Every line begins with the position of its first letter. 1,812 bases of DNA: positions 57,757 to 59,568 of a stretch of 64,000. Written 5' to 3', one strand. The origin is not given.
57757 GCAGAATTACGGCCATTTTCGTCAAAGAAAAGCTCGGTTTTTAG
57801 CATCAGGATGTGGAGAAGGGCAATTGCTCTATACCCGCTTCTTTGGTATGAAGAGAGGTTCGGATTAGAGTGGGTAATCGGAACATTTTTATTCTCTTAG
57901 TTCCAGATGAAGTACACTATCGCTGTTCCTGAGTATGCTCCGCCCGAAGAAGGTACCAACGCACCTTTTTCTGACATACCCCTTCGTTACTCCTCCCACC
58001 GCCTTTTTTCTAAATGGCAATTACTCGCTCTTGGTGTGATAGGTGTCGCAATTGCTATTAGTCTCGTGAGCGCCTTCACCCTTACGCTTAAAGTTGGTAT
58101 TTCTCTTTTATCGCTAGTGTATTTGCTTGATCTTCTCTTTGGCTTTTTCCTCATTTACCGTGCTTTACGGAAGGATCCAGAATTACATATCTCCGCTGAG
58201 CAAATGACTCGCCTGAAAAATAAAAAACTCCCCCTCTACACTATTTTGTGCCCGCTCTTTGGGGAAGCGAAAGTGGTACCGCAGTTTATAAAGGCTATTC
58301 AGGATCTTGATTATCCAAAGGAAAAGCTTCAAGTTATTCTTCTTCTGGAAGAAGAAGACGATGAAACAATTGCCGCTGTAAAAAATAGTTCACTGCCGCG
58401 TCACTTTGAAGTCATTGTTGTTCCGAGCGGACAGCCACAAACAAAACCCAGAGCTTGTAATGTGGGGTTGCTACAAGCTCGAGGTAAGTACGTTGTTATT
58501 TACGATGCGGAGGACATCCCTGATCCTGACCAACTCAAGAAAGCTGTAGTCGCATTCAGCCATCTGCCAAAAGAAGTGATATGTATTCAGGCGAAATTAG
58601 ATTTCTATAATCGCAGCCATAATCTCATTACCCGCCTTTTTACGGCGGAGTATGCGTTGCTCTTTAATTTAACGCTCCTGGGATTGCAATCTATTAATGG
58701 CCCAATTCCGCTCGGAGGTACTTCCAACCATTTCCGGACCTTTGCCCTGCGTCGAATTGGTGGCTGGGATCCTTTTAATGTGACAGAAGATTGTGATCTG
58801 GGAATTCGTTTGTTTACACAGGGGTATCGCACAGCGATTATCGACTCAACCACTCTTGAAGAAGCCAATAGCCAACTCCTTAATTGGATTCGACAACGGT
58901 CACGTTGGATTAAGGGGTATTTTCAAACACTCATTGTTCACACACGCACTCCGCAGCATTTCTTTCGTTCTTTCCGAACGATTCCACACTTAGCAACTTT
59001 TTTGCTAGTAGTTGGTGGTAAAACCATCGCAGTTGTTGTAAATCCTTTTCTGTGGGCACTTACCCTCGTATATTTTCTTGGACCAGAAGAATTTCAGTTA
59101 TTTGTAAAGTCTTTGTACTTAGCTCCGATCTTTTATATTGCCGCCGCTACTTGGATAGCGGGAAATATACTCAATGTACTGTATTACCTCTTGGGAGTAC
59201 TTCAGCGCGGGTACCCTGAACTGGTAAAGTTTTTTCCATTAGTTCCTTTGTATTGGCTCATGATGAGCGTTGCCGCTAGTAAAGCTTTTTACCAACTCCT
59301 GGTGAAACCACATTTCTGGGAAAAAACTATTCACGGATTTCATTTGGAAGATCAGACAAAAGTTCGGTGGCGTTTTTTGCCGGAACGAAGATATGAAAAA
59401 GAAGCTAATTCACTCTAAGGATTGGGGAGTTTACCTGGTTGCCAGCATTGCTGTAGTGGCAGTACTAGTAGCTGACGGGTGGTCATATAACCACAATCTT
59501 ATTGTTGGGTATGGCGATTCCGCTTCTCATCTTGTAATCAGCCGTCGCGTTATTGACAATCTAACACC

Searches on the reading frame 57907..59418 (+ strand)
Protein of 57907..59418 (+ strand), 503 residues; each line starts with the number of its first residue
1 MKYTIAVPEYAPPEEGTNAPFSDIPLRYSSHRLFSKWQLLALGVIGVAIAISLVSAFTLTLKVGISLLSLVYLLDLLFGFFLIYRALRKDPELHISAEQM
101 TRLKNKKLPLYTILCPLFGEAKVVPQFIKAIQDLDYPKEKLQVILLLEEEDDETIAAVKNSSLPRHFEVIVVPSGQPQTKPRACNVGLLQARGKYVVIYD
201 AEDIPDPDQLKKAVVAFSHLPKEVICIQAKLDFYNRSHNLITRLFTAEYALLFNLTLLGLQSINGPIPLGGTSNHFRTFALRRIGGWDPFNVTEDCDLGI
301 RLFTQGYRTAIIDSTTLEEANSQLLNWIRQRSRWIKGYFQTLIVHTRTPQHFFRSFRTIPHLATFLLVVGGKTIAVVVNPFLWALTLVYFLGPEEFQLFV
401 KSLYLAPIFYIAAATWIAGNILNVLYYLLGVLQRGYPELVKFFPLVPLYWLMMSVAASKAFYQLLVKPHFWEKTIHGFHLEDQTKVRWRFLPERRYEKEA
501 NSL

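Call 39: search_protein_families(library=pfam, proteins=[window:57907-59418:+], max_evalue=0.00001)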
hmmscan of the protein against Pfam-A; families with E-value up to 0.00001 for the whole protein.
window:57907-59418:+ (503 aa): 3 families
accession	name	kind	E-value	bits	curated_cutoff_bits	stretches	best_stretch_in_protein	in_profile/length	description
PF13632.12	Glyco_trans_2_3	-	1.7e-24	87.1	27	1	195-398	1-170/198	Glycosyl transferase family group 2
PF13641.12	Glyco_tranf_2_3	-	2.9e-23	83.5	27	1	111-337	3-230/230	Glycosyltransferase like family 2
PF00535.33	Glycos_transf_2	-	6.9e-13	49.3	23.3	1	113-248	2-132/168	Glycosyl transferase family 2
